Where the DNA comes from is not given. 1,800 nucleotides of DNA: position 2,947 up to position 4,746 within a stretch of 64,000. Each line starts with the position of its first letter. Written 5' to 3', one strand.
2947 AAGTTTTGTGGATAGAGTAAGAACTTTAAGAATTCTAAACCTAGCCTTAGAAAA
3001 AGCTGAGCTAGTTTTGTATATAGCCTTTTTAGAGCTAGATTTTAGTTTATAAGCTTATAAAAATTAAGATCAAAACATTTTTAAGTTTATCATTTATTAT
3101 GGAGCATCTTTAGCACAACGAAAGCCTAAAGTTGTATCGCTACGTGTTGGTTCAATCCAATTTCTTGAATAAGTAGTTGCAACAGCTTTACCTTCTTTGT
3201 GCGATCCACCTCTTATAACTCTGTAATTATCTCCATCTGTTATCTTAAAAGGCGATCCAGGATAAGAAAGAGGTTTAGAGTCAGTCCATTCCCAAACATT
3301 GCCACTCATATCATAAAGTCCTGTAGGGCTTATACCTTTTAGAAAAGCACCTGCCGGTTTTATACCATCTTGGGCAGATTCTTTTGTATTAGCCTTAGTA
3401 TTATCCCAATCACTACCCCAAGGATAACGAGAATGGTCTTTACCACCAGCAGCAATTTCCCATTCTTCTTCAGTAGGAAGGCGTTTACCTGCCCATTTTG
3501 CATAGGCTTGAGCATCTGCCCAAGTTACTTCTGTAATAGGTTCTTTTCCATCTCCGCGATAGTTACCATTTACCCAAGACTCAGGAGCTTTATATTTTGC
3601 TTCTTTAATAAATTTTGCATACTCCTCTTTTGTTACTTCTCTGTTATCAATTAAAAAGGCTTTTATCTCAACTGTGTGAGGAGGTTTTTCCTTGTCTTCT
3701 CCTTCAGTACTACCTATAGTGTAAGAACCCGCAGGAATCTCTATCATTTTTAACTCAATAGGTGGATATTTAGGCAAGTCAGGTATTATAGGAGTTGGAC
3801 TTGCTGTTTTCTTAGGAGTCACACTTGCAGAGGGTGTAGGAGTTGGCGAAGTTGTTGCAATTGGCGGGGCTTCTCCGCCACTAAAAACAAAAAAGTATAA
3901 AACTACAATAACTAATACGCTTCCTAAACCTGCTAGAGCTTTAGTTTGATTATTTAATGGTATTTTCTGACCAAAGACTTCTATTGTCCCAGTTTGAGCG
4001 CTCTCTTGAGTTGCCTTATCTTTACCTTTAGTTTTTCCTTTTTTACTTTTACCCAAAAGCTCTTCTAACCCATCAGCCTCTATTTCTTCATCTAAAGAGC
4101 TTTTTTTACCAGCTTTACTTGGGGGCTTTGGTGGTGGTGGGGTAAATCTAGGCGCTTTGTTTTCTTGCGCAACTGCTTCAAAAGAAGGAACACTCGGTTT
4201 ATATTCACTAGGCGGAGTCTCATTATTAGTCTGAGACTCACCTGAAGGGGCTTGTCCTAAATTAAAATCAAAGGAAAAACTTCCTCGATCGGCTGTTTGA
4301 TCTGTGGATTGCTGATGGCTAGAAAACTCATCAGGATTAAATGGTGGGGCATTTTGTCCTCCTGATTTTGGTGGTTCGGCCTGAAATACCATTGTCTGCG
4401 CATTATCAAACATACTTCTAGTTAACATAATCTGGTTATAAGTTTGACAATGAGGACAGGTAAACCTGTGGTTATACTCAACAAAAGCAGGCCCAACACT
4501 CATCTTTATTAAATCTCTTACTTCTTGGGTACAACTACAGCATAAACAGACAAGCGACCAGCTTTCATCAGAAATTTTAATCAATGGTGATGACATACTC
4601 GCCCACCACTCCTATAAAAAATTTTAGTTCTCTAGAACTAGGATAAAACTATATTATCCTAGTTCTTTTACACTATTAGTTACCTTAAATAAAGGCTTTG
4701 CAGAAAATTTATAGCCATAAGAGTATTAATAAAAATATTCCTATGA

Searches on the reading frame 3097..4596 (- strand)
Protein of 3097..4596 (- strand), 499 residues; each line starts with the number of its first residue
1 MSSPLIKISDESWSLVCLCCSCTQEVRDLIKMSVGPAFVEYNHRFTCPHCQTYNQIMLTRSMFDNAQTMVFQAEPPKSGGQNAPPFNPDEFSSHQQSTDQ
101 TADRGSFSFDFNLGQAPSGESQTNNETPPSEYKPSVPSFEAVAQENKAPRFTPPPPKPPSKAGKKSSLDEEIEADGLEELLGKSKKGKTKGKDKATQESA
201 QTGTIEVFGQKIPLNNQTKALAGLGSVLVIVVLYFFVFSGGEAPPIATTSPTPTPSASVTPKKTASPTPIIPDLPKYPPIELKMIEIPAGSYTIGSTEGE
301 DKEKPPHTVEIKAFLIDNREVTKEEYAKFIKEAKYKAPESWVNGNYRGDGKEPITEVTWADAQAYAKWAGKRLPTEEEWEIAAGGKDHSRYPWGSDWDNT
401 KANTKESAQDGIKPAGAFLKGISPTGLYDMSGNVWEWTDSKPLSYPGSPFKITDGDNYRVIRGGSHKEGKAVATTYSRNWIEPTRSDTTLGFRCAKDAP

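Call 48: search_protein_families(library=pfam, proteins=[window:3097-4596:-], max_evalue=0.001)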
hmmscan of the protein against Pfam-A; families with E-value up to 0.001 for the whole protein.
window:3097-4596:- (499 aa): 1 family
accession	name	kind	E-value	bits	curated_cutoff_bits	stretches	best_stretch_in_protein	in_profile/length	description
PF03781.23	FGE-sulfatase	-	1.9e-53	182.2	23.3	1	283-496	4-255/255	Sulfatase-modifying factor enzyme 1-like domain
